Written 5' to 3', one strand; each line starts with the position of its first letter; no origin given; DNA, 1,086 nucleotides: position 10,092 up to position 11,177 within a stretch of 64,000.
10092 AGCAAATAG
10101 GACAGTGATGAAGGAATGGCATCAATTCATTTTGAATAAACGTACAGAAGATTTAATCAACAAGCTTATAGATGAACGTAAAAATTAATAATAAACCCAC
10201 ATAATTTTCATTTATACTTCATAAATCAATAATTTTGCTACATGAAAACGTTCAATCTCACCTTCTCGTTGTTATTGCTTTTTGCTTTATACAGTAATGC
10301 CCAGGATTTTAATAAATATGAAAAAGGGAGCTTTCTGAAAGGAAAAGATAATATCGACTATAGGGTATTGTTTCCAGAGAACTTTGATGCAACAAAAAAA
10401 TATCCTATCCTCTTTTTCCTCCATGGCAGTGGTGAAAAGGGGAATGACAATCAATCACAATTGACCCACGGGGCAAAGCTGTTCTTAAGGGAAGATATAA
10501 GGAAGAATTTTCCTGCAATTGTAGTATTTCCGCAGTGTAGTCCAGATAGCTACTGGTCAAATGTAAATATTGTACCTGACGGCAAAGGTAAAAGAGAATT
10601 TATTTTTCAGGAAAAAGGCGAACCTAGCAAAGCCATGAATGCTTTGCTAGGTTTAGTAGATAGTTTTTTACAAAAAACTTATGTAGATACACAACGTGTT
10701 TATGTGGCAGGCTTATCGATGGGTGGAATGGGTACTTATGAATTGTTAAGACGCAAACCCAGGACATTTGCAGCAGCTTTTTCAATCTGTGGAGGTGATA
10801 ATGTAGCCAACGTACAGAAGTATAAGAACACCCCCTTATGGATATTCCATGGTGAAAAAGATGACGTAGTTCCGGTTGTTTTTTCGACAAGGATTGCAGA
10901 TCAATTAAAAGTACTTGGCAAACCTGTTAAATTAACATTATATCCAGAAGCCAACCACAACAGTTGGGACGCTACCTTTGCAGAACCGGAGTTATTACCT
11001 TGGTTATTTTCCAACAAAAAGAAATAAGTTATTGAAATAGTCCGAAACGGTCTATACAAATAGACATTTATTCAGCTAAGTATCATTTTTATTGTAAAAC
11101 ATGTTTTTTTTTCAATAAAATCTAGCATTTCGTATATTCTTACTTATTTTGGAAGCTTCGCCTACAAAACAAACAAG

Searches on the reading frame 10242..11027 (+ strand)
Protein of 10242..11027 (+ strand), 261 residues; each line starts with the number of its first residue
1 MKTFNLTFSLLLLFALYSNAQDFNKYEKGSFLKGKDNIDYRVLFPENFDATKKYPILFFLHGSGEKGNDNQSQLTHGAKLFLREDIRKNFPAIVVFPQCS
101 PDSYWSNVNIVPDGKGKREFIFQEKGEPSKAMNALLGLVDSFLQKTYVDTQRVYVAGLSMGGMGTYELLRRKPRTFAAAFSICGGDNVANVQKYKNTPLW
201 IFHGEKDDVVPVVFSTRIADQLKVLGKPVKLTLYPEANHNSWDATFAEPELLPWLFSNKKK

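Call 43: find_related_loci(query=window:10242-11027:+, collection=genome_contigs, flank=6000)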
Query window:10242-11027:+ (261 aa) in genome_contigs; peptide patterns used: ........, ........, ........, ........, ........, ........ (x = any residue, [..] = any of these).
600 stretches matched a pattern (row limit reached: there are more); 536 encode a relative of the query (tblastn E <= 1e-3); the best 80 are kept; 80 distinct loci.
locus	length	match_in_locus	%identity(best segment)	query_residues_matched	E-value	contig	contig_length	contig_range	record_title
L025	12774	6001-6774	91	1-258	5e-165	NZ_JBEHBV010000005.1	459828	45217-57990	Pedobacter sp. ASV1-7 Scaffold5, whole genome shotgun sequence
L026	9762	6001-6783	86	1-261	2e-160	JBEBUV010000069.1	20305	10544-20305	MAG: Pedobacter hiemivivus isolate T2.bin.227 NODE_8915_length_20305_cov_14.714370, whole genome shotgun sequence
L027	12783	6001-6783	75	1-260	2e-137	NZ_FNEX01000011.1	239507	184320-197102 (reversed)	Pedobacter sp. ok626, whole genome shotgun sequence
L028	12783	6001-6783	76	1-260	1e-136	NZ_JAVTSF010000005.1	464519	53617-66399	Pedobacter nyackensis strain MADA_2608 contig_0005, whole genome shotgun sequence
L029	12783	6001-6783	75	1-260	4e-135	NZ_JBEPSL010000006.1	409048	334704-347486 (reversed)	Pedobacter africanus strain 2990 Ga0501451_06, whole genome shotgun sequence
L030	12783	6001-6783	73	1-260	1e-132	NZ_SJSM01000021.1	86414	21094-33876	Pedobacter hiemivivus strain RP-3-8 contig21, whole genome shotgun sequence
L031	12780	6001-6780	73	1-260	2e-132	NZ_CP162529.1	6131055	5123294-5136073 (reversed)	Pedobacter foliorum strain LMG 31463 chromosome, complete genome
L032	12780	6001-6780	73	1-260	1e-130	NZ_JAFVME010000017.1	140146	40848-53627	Pedobacter sp. B4-66 contig17, whole genome shotgun sequence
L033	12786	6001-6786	72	1-261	1e-129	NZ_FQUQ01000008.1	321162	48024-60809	Pedobacter caeni strain DSM 16990, whole genome shotgun sequence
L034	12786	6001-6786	71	1-261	2e-129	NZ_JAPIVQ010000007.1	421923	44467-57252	Pedobacter sp. PLR pedobacter_sp._PLR_contig_7, whole genome shotgun sequence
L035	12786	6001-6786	71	1-261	3e-129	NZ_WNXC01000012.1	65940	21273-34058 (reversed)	Pedobacter gandavensis strain LMG 31462 NODE_12_length_65940_cov_18.945259, whole genome shotgun sequence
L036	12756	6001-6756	73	10-261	1e-128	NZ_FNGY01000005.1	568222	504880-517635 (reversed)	Pedobacter steynii strain DSM 19110, whole genome shotgun sequence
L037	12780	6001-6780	72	1-261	3e-128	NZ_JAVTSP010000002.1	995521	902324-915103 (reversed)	Pedobacter frigoris strain DE_0497 contig_0002, whole genome shotgun sequence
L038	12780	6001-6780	71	1-260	2e-128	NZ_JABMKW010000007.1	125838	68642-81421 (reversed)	Pedobacter panaciterrae strain LMG 23400 Contig_7_92.6078, whole genome shotgun sequence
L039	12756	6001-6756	72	10-261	8e-128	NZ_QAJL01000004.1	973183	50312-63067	Pedobacter sp. KBW06 KBW6_GCCAAT_contig_4, whole genome shotgun sequence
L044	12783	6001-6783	69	1-261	5e-124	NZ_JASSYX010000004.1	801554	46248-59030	Pedobacter ginsengisoli strain Gsoil 104 4, whole genome shotgun sequence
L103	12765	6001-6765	56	6-260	2e-100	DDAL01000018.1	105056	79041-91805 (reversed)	MAG TPA_asm: Sphingobacteriaceae bacterium UBA2059 UBA2059_contig_59, whole genome shotgun sequence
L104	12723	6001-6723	61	20-260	8e-101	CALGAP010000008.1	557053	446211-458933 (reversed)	MAG TPA_asm: uncultured Chitinophagaceae bacterium isolate SRR4028139_bin.74_CONCOCT_v1.1_MAG genome assembly, contig: E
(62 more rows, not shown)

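Call 83: search_protein_families(library=pfam, proteins=[L030:2573-3577:-, L030:3959-4405:-, L030:5292-5924:+, L027:5180-5833:-, L044:5078-5860:-, L044:4579-5211:-, L103:4735-5925:+, L104:4406-5905:+], max_evalue=0.01)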
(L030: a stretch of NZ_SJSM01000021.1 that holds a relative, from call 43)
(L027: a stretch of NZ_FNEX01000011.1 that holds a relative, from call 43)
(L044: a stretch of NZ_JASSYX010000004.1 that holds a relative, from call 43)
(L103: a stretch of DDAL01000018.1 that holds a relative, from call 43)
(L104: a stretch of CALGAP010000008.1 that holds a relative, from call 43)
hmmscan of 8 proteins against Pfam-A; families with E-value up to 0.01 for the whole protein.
L030:2573-3577:- (334 aa): 1 family
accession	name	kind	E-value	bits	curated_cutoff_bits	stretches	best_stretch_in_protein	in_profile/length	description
PF12784.13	PDDEXK_2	-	4.6e-74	249.4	27.4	1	42-273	1-229/229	PD-(D/E)XK nuclease family transposase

L030:3959-4405:- (148 aa): 0 families

L030:5292-5924:+ (210 aa): 0 families

L027:5180-5833:- (217 aa): 1 family
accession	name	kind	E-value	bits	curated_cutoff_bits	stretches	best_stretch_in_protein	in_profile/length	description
PF18762.7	Kinase-PolyVal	-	1.4e-57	194.7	27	1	48-206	1-159/160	Serine/Threonine/Tyrosine Kinase found in polyvalent proteins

L044:5078-5860:- (260 aa): 3 families
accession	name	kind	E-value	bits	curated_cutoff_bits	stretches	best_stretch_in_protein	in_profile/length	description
PF12833.13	HTH_18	-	6.5e-16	58.8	33.6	1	175-251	3-78/80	Helix-turn-helix domain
PF00165.29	HTH_AraC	-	8.8e-12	45.3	26.6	1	218-252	9-42/42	Bacterial regulatory helix-turn-helix proteins, AraC family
PF20240.3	DUF6597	-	4.1e-10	40.1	27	1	6-106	3-102/103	Domain of unknown function (DUF6597)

L044:4579-5211:- (210 aa): 1 family
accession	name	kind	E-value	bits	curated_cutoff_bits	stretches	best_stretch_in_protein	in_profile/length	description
PF06983.19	3-dmu-9_3-mt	-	1.1e-34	119.9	24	1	74-175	2-116/116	3-demethylubiquinone-9 3-methyltransferase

L103:4735-5925:+ (396 aa): 1 family
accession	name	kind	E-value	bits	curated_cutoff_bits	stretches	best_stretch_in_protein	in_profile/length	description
PF00375.23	SDF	-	4.1e-90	303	27.9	1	8-382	1-386/387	Sodium:dicarboxylate symporter family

L104:4406-5905:+ (499 aa): 4 families
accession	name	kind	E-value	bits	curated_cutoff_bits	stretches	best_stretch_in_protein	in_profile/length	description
PF00884.28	Sulfatase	-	4e-60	204.1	25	1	28-374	2-301/301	Sulfatase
PF16347.10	SGSH_C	-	3.9e-41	141.2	29.3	1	322-469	1-148/154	N-sulphoglucosamine sulphohydrolase, C-terminal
PF01663.27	Phosphodiest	-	1.3e-10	41.9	23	1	46-322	15-224/342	Type I phosphodiesterase / nucleotide pyrophosphatase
PF02995.22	DUF229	-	4.2e-06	26.2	25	0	277-339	301-362/496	Protein of unknown function (DUF229)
